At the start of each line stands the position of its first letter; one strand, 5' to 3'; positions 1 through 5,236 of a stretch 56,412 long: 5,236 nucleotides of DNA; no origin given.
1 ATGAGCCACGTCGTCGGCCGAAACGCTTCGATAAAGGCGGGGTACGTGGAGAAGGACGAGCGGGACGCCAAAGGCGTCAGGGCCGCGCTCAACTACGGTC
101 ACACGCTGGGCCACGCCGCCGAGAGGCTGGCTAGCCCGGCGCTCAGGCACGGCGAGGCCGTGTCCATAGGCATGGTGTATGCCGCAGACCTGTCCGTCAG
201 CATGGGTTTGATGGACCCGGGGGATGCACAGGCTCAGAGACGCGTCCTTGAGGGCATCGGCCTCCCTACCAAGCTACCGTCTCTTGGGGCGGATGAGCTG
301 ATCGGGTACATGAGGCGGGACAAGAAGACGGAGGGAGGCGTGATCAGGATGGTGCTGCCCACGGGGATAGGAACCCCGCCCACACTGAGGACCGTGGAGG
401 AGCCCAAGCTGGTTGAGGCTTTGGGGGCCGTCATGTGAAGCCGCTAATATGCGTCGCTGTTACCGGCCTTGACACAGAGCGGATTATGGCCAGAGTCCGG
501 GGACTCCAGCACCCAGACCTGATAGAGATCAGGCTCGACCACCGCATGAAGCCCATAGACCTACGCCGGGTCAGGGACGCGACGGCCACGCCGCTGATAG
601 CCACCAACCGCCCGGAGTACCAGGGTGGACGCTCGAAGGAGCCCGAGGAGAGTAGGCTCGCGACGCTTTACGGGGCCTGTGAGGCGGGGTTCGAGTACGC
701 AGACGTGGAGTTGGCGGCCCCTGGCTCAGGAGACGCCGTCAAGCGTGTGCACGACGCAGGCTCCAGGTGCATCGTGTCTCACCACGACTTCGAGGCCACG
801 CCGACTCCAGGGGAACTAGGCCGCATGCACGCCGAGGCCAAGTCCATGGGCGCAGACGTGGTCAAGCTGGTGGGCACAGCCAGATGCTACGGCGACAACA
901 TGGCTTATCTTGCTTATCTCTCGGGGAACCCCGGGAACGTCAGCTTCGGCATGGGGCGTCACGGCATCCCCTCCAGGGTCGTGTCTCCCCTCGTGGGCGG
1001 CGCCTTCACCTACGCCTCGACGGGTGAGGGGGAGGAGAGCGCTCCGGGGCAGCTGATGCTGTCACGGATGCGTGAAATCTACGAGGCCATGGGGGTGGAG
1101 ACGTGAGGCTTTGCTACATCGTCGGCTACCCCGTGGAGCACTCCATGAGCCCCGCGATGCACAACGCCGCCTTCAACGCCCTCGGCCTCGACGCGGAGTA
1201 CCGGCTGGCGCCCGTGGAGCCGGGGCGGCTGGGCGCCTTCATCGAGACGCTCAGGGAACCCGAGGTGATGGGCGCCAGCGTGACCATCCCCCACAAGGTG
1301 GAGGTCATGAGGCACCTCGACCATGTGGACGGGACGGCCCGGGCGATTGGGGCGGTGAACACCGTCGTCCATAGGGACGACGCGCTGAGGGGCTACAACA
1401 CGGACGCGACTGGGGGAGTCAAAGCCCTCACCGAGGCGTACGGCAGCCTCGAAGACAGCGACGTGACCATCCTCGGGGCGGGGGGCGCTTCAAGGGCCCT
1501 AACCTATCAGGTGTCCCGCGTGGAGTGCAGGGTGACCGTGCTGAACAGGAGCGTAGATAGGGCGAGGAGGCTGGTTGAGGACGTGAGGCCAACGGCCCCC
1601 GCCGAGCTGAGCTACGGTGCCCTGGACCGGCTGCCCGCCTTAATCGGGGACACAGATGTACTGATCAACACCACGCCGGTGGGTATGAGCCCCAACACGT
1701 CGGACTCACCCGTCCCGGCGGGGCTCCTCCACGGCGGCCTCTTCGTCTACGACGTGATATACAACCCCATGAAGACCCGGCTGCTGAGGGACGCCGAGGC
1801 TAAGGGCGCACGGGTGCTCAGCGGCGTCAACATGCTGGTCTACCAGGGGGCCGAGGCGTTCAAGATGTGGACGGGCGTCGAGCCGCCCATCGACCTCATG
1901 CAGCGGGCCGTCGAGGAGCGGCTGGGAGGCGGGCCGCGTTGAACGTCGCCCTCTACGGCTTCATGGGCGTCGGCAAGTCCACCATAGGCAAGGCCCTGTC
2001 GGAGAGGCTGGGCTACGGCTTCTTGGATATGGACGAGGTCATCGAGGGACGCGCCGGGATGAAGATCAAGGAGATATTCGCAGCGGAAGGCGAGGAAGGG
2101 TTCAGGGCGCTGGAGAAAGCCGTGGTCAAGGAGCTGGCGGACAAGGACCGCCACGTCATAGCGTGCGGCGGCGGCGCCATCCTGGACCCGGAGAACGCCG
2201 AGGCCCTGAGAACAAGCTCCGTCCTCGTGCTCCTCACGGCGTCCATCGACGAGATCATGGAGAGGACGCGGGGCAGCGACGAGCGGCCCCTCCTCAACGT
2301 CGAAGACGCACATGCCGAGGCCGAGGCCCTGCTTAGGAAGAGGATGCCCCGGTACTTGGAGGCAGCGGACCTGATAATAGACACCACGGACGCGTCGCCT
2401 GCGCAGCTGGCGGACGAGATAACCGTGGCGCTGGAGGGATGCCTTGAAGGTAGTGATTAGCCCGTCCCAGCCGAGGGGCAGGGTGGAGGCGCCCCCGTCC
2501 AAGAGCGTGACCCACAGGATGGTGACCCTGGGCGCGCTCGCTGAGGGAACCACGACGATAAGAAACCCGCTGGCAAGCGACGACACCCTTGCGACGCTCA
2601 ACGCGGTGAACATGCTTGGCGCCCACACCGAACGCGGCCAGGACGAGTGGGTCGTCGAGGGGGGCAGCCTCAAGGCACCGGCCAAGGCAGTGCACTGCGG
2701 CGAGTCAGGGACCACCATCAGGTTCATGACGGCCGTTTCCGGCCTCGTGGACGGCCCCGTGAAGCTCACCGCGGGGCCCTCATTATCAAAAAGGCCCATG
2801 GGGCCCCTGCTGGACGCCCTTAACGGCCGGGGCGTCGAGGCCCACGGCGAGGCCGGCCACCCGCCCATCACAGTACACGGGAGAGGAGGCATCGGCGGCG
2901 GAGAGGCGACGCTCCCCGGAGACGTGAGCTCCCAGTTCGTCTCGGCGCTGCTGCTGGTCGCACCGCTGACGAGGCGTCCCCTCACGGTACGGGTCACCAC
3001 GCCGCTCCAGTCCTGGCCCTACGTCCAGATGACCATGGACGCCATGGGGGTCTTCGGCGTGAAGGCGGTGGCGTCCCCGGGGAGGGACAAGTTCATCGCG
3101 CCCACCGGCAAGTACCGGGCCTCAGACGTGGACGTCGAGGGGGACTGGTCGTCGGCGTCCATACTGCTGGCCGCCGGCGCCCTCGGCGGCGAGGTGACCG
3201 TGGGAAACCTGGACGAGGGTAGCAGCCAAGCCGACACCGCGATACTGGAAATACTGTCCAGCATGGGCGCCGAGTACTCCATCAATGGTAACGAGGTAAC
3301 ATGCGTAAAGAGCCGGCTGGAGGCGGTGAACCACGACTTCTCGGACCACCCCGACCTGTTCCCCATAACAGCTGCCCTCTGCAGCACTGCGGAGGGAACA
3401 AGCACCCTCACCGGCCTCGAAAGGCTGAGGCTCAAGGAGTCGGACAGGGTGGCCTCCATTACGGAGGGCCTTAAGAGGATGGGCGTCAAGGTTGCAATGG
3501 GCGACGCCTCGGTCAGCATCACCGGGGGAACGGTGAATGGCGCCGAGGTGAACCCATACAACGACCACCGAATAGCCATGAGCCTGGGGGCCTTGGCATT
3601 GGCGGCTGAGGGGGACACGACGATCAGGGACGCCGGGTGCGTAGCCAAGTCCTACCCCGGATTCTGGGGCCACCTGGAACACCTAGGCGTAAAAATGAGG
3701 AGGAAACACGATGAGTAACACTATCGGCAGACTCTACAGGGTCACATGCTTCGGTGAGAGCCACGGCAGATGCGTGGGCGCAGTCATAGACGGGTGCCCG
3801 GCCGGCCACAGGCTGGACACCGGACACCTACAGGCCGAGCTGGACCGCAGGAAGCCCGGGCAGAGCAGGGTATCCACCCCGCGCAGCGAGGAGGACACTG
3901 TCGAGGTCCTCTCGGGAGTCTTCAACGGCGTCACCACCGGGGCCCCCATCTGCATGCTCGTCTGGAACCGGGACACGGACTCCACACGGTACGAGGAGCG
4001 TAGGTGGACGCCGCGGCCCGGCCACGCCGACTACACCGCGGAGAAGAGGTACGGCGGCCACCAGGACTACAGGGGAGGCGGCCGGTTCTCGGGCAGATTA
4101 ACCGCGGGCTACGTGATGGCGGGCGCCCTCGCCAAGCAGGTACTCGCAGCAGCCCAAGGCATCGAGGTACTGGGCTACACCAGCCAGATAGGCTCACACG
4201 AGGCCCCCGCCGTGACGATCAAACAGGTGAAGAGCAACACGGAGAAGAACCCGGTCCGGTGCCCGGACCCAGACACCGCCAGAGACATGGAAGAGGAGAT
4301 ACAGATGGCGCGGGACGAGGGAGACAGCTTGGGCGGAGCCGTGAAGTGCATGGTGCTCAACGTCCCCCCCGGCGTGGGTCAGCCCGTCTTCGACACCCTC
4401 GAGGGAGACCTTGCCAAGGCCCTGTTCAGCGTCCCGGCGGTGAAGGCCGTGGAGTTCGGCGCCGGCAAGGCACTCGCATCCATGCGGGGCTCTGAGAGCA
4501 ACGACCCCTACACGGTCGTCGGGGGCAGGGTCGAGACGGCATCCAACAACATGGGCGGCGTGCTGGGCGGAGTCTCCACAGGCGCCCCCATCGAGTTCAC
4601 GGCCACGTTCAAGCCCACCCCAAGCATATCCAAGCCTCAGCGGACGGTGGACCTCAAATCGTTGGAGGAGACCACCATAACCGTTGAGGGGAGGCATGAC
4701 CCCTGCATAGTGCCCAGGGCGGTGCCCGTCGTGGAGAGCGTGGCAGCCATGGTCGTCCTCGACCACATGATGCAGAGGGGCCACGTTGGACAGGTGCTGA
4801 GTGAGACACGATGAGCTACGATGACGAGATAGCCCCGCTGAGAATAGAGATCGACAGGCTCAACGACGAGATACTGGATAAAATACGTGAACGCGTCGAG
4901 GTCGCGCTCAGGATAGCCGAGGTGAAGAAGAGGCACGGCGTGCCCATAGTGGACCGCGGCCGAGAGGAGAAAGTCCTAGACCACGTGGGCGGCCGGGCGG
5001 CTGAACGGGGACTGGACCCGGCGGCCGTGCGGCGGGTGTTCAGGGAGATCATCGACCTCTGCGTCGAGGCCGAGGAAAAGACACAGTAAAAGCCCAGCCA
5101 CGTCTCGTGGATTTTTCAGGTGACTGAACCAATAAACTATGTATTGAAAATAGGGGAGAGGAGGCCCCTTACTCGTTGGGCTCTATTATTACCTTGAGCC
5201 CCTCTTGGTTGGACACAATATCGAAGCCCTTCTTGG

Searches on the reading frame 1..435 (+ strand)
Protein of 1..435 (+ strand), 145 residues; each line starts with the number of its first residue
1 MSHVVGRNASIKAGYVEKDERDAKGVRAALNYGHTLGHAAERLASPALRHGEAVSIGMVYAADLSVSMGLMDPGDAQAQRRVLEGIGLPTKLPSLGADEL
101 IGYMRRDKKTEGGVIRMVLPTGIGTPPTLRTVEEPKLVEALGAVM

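Call 35: search_protein_families(library=pfam, proteins=[window:1-435:+], max_evalue=0.001)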
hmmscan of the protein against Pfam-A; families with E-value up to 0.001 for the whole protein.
window:1-435:+ (145 aa): 1 family
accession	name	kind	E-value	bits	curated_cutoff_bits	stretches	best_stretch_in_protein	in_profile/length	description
PF24621.2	DHQS_C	-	3.3e-32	111.8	27.6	1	2-110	36-144/144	3-dehydroquinate synthase C-terminal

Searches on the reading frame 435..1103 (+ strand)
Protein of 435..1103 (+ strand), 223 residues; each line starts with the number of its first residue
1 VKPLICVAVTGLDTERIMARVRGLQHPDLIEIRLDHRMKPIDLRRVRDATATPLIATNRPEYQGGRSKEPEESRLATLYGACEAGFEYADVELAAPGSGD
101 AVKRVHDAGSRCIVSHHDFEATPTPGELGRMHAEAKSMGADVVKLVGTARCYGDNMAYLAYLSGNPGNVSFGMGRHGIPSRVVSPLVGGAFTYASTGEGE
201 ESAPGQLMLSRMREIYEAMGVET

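Call 35: search_protein_families(library=pfam, proteins=[window:435-1103:+], max_evalue=0.001)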
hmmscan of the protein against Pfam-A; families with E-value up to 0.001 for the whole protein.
window:435-1103:+ (223 aa): 1 family
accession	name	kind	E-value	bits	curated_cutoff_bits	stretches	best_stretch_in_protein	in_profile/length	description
PF01487.21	DHquinase_I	-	1.2e-46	160.1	22.2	1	6-216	1-230/230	Type I 3-dehydroquinase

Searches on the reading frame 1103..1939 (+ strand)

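Call 35: search_protein_families(library=pfam, proteins=[window:1103-1939:+], max_evalue=0.001)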
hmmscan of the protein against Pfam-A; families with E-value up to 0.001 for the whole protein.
window:1103-1939:+ (279 aa): 4 families
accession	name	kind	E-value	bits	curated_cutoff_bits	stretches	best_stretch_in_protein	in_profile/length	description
PF08501.16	Shikimate_dh_N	-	3.8e-30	104.4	27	1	6-88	1-83/83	Shikimate dehydrogenase substrate binding domain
PF18317.6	SDH_C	-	8.4e-14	51.4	25.8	1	241-271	1-31/31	Shikimate 5'-dehydrogenase C-terminal domain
PF01488.26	Shikimate_DH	-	7e-09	36.3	24.3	1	112-191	6-83/138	Shikimate / quinate 5-dehydrogenase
PF03435.24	Sacchrp_dh_NADP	-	0.00025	21.8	25.1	1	121-192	1-77/129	Saccharopine dehydrogenase NADP binding domain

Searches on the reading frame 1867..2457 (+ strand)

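Call 35: search_protein_families(library=pfam, proteins=[window:1867-2457:+], max_evalue=0.001)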
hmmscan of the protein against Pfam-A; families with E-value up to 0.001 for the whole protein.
window:1867-2457:+ (197 aa): 6 families
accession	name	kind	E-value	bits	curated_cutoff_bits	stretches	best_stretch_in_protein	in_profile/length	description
PF01202.28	SKI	-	1.6e-51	175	22.1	1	33-189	1-158/159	Shikimate kinase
PF13238.12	AAA_18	-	4.7e-08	34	29.4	1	27-140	1-114/128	AAA domain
PF13671.12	AAA_33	-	7.9e-07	29.9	27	1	28-98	3-74/143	AAA domain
PF13189.12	Cytidylate_kin2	-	2.8e-05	24.8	28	0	27-60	2-34/176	Cytidylate kinase-like family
PF13207.12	AAA_17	-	0.00012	22.8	27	1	30-140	1-125/136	AAA domain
PF03668.21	RapZ-like_N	-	0.00054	20.2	25.4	0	110-191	76-156/158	RapZ-like N-terminal domain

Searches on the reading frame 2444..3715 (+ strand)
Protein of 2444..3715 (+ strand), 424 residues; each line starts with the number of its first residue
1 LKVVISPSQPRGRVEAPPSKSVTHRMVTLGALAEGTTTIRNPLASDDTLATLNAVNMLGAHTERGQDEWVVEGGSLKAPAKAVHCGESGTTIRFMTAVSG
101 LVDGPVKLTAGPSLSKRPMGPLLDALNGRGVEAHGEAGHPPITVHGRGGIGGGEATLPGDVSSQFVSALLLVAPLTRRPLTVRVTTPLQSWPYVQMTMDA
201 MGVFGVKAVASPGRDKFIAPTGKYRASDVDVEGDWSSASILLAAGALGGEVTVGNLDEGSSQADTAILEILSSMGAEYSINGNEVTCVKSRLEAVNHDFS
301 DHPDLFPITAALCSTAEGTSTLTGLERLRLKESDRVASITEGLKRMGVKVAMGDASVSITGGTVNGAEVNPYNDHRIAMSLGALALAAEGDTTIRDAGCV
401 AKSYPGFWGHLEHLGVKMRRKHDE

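Call 35: search_protein_families(library=pfam, proteins=[window:2444-3715:+], max_evalue=0.001)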
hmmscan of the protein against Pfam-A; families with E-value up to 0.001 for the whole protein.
window:2444-3715:+ (424 aa): 1 family
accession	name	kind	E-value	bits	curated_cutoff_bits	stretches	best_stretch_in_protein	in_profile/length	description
PF00275.25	EPSP_synthase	-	1.1e-98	331.2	22.8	1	10-411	7-417/417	EPSP synthase (3-phosphoshikimate 1-carboxyvinyltransferase)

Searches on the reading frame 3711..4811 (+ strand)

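Call 35: search_protein_families(library=pfam, proteins=[window:3711-4811:+], max_evalue=0.001)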
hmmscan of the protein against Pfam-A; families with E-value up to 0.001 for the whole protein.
window:3711-4811:+ (367 aa): 1 family
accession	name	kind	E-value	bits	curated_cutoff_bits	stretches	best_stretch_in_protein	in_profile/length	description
PF01264.26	Chorismate_synt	-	2.7e-135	450.8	27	1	10-354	2-327/327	Chorismate synthase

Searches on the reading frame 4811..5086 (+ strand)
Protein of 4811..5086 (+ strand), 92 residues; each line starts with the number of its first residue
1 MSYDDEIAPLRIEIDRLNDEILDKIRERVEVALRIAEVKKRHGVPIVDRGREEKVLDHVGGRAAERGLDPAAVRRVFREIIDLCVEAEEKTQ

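Call 35: search_protein_families(library=pfam, proteins=[window:4811-5086:+], max_evalue=0.001)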
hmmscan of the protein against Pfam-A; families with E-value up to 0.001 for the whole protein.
window:4811-5086:+ (92 aa): 1 family
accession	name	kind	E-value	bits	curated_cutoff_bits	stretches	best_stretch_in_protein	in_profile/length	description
PF01817.26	CM_2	-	2.1e-23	82.7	27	1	10-88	1-79/80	Chorismate mutase type II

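Call 52: search_protein_families(library=ncbifam, proteins=[window:4811-5086:+], max_evalue=0.00001)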
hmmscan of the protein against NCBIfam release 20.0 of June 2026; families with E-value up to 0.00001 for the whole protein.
window:4811-5086:+ (92 aa): 16 families
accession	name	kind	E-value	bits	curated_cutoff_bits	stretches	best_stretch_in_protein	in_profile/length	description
TIGR01791.2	CM_archaeal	equivalog_domain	2.4e-17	62.7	66.95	1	9-87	3-81/83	chorismate mutase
NF006741.0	PRK09269.1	equivalog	3.2e-14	53.1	158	1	20-82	36-98/194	chorismate mutase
TIGR01803.1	CM-like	subfamily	3.8e-13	49.4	73.35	1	8-85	2-79/82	chorismate mutase family protein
TIGR01806.1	CM_mono2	equivalog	8.3e-13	48.5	74.15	1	19-82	7-70/114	gamma subclass chorismate mutase AroQ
NF004925.0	PRK06285.1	equivalog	4.7e-12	45.8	77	1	5-84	7-86/99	chorismate mutase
TIGR01805.1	CM_mono_grmpos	equivalog_domain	6.4e-12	45.6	71.2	1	10-83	4-76/81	chorismate mutase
TIGR01801.1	CM_A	equivalog_domain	2e-11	44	106.35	1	4-90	4-88/102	chorismate mutase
NF009239.0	PRK12595.1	equivalog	3.1e-11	42.8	279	1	4-90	3-88/360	bifunctional 3-deoxy-7-phosphoheptulonate synthase/chorismate mutase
TIGR01808.1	CM_M_hiGC-arch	equivalog_domain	1.3e-10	41.2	52.15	1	6-58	1-53/74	chorismate mutase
TIGR01807.1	CM_P2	equivalog_domain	1.7e-10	41.1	69.55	1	8-81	2-76/76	chorismate mutase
NF008400.0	PRK11199.1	equivalog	1.8e-10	40.3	273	1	5-85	3-83/374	bifunctional chorismate mutase/prephenate dehydrogenase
NF005965.0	PRK08055.1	equivalog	2.1e-09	37.1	179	1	19-82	29-92/182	chorismate mutase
NF005894.0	PRK07857.1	equivalog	9.2e-09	35.1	73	1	4-69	27-92/106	chorismate mutase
NF007910.0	PRK10622.1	equivalog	3.9e-08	32.6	577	1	2-85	2-85/386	bifunctional chorismate mutase/prephenate dehydratase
TIGR01799.1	CM_T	equivalog_domain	1.3e-07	31.6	95.9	1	9-81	3-75/83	chorismate mutase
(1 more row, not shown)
